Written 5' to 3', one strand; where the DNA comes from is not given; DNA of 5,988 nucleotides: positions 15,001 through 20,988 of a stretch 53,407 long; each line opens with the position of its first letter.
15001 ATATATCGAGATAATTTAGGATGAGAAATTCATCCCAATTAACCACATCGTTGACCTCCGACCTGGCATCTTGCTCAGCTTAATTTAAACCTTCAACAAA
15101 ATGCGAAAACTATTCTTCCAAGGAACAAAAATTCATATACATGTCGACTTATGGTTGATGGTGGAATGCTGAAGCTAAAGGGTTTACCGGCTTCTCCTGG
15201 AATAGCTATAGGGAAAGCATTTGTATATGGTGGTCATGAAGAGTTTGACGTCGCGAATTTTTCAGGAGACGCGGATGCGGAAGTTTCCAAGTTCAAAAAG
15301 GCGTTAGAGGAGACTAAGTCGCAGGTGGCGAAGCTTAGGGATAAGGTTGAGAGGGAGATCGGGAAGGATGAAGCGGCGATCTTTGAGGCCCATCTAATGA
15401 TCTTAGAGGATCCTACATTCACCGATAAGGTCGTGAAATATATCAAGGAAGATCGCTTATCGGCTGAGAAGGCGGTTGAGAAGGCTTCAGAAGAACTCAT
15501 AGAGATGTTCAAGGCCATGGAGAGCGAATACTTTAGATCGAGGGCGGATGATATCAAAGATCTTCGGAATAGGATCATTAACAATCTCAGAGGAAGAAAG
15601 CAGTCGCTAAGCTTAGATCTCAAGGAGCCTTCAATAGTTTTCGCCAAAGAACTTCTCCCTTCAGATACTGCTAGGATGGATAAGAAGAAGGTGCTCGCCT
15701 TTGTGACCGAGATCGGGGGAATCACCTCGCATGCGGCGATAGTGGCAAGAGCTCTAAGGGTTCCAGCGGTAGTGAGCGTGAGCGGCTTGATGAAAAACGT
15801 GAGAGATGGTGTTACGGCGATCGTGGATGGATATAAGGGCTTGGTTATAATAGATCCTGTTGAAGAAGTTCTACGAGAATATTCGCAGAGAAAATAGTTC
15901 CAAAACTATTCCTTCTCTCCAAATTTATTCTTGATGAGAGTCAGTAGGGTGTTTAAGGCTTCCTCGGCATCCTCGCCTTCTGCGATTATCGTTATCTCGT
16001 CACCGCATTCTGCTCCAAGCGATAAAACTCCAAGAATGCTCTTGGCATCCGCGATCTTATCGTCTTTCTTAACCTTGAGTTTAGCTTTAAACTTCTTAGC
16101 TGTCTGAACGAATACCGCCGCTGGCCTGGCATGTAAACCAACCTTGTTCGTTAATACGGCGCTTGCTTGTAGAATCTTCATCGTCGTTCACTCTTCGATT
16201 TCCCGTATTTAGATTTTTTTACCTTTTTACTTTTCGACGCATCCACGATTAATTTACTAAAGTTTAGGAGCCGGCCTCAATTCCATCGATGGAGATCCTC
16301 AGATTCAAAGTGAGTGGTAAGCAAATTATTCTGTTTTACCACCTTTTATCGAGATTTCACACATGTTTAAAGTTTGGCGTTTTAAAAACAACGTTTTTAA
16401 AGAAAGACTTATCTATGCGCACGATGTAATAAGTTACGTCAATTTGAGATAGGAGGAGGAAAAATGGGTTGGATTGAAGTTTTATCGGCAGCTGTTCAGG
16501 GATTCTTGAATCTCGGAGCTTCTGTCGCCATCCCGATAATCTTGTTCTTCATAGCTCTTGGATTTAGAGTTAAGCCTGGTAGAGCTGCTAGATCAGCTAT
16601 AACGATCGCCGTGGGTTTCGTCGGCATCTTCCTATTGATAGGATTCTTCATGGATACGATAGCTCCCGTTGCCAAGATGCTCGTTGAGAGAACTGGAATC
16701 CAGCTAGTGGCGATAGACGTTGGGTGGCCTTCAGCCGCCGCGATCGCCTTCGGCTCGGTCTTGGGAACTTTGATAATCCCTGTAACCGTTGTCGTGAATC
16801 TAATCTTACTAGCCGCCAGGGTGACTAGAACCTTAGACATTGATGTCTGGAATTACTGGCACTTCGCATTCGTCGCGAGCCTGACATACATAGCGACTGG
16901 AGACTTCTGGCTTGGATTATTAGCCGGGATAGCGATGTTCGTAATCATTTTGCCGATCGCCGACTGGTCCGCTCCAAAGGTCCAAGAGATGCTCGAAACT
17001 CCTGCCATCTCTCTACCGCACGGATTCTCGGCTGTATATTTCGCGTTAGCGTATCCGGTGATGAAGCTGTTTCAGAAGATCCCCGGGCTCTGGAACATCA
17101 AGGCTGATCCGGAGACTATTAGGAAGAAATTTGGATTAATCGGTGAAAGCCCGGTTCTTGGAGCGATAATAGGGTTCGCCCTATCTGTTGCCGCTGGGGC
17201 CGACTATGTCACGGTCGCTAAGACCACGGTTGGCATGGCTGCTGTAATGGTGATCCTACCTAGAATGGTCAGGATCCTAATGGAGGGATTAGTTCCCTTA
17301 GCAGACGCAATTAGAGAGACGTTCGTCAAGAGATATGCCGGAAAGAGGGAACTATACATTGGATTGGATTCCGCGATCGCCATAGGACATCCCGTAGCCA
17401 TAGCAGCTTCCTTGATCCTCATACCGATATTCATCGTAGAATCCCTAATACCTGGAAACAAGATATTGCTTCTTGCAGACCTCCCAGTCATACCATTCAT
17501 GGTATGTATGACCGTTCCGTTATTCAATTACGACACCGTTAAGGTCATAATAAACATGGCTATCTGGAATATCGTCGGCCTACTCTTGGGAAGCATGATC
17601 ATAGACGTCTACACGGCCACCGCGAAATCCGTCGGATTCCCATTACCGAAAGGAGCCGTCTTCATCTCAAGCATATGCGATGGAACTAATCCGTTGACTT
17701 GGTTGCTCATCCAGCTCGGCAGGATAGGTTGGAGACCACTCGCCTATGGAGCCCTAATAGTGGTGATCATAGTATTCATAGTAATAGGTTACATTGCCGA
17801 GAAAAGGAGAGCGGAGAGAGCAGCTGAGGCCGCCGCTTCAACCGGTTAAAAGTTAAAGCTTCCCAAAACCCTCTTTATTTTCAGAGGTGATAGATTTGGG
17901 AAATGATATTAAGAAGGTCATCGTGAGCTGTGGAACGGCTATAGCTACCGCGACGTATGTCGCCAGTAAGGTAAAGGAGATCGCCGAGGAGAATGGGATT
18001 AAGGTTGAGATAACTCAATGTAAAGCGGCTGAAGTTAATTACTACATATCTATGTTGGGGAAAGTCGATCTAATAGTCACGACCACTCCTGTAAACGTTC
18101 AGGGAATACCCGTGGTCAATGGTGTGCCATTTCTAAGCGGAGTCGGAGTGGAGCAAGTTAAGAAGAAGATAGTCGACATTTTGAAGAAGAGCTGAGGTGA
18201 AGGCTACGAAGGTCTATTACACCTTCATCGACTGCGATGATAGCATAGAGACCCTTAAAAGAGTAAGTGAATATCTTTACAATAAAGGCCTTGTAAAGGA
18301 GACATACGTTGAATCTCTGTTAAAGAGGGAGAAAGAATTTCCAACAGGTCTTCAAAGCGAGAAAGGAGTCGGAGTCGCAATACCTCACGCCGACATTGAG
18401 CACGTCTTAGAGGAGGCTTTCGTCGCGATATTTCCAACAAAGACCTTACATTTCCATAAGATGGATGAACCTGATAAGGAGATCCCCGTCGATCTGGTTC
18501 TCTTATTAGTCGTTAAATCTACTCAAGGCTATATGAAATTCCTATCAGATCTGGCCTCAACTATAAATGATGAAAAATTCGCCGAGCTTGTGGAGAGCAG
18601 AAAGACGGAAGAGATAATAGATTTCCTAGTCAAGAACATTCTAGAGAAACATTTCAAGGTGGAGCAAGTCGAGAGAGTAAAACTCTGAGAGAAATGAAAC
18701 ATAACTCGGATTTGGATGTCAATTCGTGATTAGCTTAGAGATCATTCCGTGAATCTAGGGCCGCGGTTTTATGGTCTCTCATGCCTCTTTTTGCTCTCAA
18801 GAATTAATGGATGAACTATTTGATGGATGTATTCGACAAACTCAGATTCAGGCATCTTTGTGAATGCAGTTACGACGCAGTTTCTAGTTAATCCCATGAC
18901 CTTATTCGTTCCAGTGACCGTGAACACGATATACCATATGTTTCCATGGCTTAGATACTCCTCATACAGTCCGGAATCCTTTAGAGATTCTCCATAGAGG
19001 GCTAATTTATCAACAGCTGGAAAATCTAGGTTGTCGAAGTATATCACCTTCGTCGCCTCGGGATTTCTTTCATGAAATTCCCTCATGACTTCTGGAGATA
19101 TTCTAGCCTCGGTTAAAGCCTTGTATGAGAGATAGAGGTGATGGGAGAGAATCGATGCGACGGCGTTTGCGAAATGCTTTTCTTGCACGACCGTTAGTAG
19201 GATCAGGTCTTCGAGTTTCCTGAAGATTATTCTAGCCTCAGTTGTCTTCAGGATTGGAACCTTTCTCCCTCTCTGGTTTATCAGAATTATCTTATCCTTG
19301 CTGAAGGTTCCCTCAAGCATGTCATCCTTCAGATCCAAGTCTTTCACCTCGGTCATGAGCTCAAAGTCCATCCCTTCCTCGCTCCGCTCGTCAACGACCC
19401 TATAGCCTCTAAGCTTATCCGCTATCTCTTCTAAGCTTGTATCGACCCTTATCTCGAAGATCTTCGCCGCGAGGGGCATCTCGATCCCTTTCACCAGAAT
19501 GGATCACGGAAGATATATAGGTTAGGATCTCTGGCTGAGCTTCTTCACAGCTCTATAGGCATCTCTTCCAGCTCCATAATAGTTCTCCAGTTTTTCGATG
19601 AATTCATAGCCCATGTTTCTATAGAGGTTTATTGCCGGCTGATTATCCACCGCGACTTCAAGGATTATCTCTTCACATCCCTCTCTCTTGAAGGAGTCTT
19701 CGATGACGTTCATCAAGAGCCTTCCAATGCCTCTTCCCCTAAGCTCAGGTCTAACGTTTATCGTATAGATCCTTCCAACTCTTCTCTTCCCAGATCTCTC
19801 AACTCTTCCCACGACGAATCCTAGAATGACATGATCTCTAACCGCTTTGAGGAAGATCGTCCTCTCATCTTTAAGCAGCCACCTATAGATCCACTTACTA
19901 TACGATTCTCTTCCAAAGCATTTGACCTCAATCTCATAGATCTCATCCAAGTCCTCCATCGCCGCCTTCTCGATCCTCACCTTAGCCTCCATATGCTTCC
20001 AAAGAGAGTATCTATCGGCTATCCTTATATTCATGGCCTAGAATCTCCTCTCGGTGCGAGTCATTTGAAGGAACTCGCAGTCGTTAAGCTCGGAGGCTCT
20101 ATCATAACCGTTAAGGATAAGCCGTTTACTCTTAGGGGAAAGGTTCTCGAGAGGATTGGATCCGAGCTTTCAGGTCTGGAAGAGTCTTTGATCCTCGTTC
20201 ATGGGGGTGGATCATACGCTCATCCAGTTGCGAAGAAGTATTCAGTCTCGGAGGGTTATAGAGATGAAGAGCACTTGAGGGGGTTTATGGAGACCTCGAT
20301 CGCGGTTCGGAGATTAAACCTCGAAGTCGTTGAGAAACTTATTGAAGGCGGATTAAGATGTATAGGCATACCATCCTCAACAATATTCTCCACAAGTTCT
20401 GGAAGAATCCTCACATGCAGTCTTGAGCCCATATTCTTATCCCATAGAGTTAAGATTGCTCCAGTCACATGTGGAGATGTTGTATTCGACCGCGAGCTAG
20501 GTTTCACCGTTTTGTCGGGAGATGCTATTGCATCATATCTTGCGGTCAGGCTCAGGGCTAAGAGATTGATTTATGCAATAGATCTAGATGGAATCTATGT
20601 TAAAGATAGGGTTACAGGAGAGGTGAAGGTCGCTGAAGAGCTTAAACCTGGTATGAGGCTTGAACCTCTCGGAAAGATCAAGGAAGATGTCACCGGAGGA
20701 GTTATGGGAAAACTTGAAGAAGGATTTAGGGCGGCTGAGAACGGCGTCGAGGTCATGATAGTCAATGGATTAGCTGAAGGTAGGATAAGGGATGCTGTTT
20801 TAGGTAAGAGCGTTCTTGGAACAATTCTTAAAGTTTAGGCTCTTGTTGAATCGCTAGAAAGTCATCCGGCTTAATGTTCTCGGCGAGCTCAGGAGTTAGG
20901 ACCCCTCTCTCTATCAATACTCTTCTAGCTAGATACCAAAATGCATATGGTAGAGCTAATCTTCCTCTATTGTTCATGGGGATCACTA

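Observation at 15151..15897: Enzyme I reduced to its N-terminal half: no PEP-binding domain anywhere nearby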

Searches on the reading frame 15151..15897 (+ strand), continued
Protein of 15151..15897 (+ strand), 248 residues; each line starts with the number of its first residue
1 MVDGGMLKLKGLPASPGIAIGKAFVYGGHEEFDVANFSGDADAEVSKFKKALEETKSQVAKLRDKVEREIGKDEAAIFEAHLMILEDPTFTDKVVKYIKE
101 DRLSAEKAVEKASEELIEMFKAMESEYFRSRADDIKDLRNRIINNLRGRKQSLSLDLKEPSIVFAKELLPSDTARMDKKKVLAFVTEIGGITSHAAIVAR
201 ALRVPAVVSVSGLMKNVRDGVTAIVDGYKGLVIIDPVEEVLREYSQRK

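Call 71: search_protein_families(library=ncbifam, proteins=[L001:1584-3194:-], max_evalue=0.00001)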
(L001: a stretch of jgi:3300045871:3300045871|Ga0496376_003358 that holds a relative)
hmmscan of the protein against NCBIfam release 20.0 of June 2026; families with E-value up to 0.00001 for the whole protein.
L001:1584-3194:- (536 aa): 21 families
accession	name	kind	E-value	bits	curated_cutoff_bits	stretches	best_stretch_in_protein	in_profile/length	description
TIGR01828.1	pyru_phos_dikin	equivalog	7.5e-206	685.9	843.45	1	7-530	4-527/865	pyruvate, phosphate dikinase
NF004531.0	PRK05878.1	equivalog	1.4e-163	545.3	456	1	6-529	11-482/534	pyruvate, phosphate dikinase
NF005057.0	PRK06464.1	equivalog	3.7e-32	111.3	598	2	303-509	297-466/798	phosphoenolpyruvate synthase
TIGR01418.1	PEP_synth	equivalog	4.2e-29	101.5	739.75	2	303-477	291-439/784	pyruvate, water dikinase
NF004881.0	PRK06241.2-2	equivalog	6.9e-22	77.5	883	1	392-471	790-867/898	phosphoenolpyruvate synthase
NF004878.0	PRK06241.1-3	subfamily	1.4e-21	76.3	945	1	393-473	790-868/891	phosphoenolpyruvate synthase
NF052632.1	undecylprod_RedH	equivalog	1.3e-17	63.1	1350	0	382-472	767-856/880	undecylprodigiosin ligase RedH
NF052631.1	prodigiosin_PigC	equivalog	7e-16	57.3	1300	1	390-505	778-881/883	prodigiosin ligase PigC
NF004883.0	PRK06241.2-4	equivalog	1.8e-15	56.2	1063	0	393-474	814-893/928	phosphoenolpyruvate synthase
NF004880.0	PRK06241.2-1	equivalog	3.3e-15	55.1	972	2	205-338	139-279/837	phosphoenolpyruvate synthase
NF004877.0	PRK06241.1-2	subfamily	1.1e-14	53.7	866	0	393-471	769-845/869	phosphoenolpyruvate synthase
NF004882.0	PRK06241.2-3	equivalog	9e-13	47.2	850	0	388-474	715-799/827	phosphoenolpyruvate synthase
NF041857.1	RIF_Ptrans_rph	equivalog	1.6e-12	46.7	999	0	392-471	764-841/864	rifamycin-inactivating phosphotransferase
NF004879.0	PRK06241.1-4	equivalog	2.5e-10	39.1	976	0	393-472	769-846/868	phosphoenolpyruvate synthase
NF006153.0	PRK08296.1-5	subfamily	5.9e-10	38.2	578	1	391-472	504-584/608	hypothetical protein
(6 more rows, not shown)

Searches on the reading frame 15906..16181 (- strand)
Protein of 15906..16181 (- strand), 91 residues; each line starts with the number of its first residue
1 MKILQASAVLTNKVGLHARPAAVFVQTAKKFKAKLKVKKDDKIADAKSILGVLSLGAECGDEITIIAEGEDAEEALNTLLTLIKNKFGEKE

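Call 3: search_protein_families(library=pfam, proteins=[window:15906-16181:-], max_evalue=0.01)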
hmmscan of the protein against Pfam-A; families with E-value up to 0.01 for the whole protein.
window:15906-16181:- (91 aa): 1 family
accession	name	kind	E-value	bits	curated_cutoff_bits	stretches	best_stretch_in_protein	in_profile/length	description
PF00381.24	PTS-HPr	-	1.2e-31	109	23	1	6-84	3-80/81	PTS HPr component phosphorylation site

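Call 4: search_protein_families(library=ncbifam, proteins=[window:15906-16181:-], max_evalue=0.01)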
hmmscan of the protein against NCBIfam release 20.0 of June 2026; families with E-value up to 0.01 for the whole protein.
window:15906-16181:- (91 aa): 9 families
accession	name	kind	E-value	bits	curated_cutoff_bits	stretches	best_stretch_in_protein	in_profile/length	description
TIGR01003.1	PTS_HPr_family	subfamily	8.4e-28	96.2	47.9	1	4-83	2-81/82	HPr family phosphocarrier protein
NF010354.0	PRK13782.1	equivalog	1.4e-24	85.9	123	1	10-85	8-83/85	HPr family phosphocarrier protein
NF041319.1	PTS-HPr_Halo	equivalog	5e-23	81.4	140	1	12-84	9-84/87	phosphocarrier protein HPr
NF010352.0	PRK13780.1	equivalog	5.7e-22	77.4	110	1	9-85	7-83/88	phosphocarrier protein HPr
NF008319.0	PRK11109.1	equivalog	2.7e-20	73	302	1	3-90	285-375/376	fused PTS fructose transporter subunit IIA/HPr protein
NF008478.1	PRK11377.1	equivalog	3e-18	66.1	520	1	6-90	158-242/473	dihydroxyacetone kinase phosphoryl donor subunit DhaM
NF008104.0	PRK10850.1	equivalog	3.1e-16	59.2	153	1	5-83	3-81/85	phosphocarrier protein Hpr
NF010351.0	PRK13779.1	equivalog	7.4e-16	58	766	1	10-90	297-380/503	bifunctional PTS system fructose-specific transporter subunit IIA/HPr protein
NF008146.0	PRK10897.1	equivalog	9.2e-14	51.5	119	1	8-89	7-89/90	PTS phosphocarrier protein NPr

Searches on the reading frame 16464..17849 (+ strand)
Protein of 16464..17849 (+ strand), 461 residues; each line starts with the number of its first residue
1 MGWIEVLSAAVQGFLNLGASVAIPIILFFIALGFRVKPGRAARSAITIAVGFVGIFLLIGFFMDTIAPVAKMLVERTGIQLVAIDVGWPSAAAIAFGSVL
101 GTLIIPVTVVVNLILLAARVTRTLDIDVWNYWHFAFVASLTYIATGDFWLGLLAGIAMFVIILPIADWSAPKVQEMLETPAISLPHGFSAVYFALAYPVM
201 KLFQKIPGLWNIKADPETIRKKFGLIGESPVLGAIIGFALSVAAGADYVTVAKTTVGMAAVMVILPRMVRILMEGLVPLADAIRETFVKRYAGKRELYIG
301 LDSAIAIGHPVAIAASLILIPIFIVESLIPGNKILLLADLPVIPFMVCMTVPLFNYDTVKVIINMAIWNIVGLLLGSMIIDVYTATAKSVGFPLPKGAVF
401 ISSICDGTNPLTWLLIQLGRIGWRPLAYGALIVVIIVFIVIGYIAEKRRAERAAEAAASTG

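Call 3: search_protein_families(library=pfam, proteins=[window:16464-17849:+], max_evalue=0.01)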
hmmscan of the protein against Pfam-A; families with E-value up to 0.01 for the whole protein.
window:16464-17849:+ (461 aa): 1 family
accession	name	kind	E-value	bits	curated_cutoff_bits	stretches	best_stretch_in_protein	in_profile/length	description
PF03611.19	EIIC-GAT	-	6.7e-68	230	24.2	1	14-394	2-391/394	PTS system sugar-specific permease component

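Call 4: search_protein_families(library=ncbifam, proteins=[window:16464-17849:+], max_evalue=0.01)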
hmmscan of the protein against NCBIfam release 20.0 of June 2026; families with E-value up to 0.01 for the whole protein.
window:16464-17849:+ (461 aa): 1 family
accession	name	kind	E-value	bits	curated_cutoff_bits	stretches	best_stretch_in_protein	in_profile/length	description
TIGR00827.1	EIIC-GAT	subfamily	6.6e-118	394.1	542.2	1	14-418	1-405/407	galactitol-specific PTS transporter subunit IIC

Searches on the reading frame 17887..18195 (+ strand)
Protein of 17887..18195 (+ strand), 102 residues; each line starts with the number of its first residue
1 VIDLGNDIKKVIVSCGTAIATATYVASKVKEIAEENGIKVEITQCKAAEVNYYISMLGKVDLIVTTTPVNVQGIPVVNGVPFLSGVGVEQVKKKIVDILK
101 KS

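Call 3: search_protein_families(library=pfam, proteins=[window:17887-18195:+], max_evalue=0.01)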
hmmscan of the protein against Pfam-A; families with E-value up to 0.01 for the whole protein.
window:17887-18195:+ (102 aa): 1 family
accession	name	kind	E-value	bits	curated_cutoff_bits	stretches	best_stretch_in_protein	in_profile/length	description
PF02302.22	PTS_IIB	-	2.5e-09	38.1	23.6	1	10-93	1-89/90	PTS system, Lactose/Cellobiose specific IIB subunit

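Call 4: search_protein_families(library=ncbifam, proteins=[window:17887-18195:+], max_evalue=0.01)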
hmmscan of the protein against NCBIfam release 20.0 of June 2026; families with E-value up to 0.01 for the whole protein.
window:17887-18195:+ (102 aa): 2 families
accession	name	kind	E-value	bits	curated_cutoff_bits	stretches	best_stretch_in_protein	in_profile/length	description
NF007643.0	PRK10310.1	equivalog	2.7e-24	85.5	95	1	9-100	3-93/94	PTS galactitol transporter subunit IIB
NF005989.0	PRK08105.1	equivalog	0.0076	16.2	160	1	9-67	2-58/149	flavodoxin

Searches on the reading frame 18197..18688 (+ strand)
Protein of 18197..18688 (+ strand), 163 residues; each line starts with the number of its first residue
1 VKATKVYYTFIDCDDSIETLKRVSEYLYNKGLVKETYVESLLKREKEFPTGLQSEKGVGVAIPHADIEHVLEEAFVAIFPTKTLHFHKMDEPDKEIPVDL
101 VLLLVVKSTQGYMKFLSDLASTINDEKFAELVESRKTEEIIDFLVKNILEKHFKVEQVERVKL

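Call 3: search_protein_families(library=pfam, proteins=[window:18197-18688:+], max_evalue=0.01)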
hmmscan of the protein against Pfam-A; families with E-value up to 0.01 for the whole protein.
window:18197-18688:+ (163 aa): 1 family
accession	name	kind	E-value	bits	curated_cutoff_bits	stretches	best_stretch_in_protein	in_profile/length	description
PF00359.27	PTS_EIIA_2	-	2.1e-24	86.6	27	1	12-144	13-141/144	Phosphoenolpyruvate-dependent sugar phosphotransferase system, EIIA 2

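Call 4: search_protein_families(library=ncbifam, proteins=[window:18197-18688:+], max_evalue=0.01)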
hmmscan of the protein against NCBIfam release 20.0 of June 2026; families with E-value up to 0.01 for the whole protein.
window:18197-18688:+ (163 aa): 9 families
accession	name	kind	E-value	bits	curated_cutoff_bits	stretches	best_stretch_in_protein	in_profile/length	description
NF007236.0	PRK09665.1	equivalog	4.1e-24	85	139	1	9-150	8-147/150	PTS galactitol transporter subunit IIA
TIGR00848.1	fruA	subfamily_domain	1.5e-12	47.5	103.5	1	13-130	13-127/129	fructose PTS transporter subunit IIA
NF007293.0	PRK09765.1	equivalog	2.1e-12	46.4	763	1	18-152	24-157/639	PTS 2-O-a-mannosyl-D-glycerate transporter subunit IIABC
TIGR01419.1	nitro_reg_IIA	equivalog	2.3e-09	37.2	138.7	1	33-145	39-143/145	PTS IIA-like nitrogen regulatory protein PtsN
NF007389.0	PRK09913.1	equivalog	1.3e-08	34.9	151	1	11-148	13-146/148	PTS fructose transporter subunit IIA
NF008319.0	PRK11109.1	equivalog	1.9e-08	34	302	1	14-154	16-149/376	fused PTS fructose transporter subunit IIA/HPr protein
NF011663.0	PRK15083.1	subfamily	2.4e-06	25.9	589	1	13-145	508-635/639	PTS mannitol transporter subunit IICBA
NF008145.0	PRK10896.1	equivalog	2.7e-06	27.2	221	1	11-138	23-146/161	PTS IIA-like nitrogen regulatory protein PtsN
NF010351.0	PRK13779.1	equivalog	0.0084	15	766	1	15-80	17-80/503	bifunctional PTS system fructose-specific transporter subunit IIA/HPr protein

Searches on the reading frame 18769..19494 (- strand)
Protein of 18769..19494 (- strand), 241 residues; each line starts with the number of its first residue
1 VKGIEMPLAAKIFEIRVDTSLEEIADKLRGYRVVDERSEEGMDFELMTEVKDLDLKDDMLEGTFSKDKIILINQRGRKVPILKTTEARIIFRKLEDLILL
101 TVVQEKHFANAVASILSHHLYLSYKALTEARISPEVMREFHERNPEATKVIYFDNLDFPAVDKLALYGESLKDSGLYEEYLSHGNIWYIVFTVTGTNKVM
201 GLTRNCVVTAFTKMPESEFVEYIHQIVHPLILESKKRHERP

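Call 3: search_protein_families(library=pfam, proteins=[window:18769-19494:-], max_evalue=0.01)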
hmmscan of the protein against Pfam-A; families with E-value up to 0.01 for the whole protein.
window:18769-19494:- (241 aa): 0 families

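Call 4: search_protein_families(library=ncbifam, proteins=[window:18769-19494:-], max_evalue=0.01)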
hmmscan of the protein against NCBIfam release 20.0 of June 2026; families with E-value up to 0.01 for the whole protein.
window:18769-19494:- (241 aa): 0 families

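Call 70: search_solved_structures(query=window:18769-19494:-, max_evalue=1)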
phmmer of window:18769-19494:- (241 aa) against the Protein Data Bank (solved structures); distinct sequences matched with E-value up to 1: 2.
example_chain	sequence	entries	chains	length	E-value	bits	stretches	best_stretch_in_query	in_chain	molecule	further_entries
6ofs_A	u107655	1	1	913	0.17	14.6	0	154-231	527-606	Probable zinc protease PqqL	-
2e7g_A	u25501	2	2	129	0.97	12.2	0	122-153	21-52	Putative ribosome-binding factor A | Putative ribosome-binding factor A, mitochondrial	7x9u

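Call 78: predict_structure(protein=window:18769-19494:-)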
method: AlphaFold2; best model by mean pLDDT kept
length: 241 residues; sequences in the alignment: 1
mean_pLDDT: 36.0   pTM: 0.31
mean pLDDT of the five models: 36.0, 35.5, 35.1, 33.7, 32.0
residues with pLDDT >= 90: 0; 70-90: 0; 50-70: 16; < 50: 225
segments of 3 or more residues with pLDDT < 50: 1-19, 30-51, 57-60, 63-241
pLDDT, mean of each block of 10 residues (from residue 1): 27 38 53 36 36 50 42 32 39 40 37 27 27 35 33 31 29 34 35 34 35 43 41 34 31
secondary structure, 60 per line:
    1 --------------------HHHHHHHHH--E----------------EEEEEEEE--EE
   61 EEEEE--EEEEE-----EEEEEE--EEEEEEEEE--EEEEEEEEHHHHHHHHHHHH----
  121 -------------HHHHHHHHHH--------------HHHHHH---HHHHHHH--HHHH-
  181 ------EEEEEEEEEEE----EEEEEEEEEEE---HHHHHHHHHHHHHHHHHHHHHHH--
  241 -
elements in order: H21-29 E49-56 E59-65 E68-72 E78-83 E86-94 E97-104 H105-116 H134-143 H158-163 H167-173 H176-179 E187-197 E202-212 H216-238

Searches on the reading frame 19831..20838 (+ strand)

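Call 36: search_protein_families(library=pfam, proteins=[window:19831-20838:+], max_evalue=0.001)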
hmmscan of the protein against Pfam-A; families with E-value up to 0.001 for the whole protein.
window:19831-20838:+ (335 aa): 1 family
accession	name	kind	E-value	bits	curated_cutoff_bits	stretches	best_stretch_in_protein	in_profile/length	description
PF00696.33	AA_kinase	-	1.5e-30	107.2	24.9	1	82-312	2-234/234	Amino acid kinase family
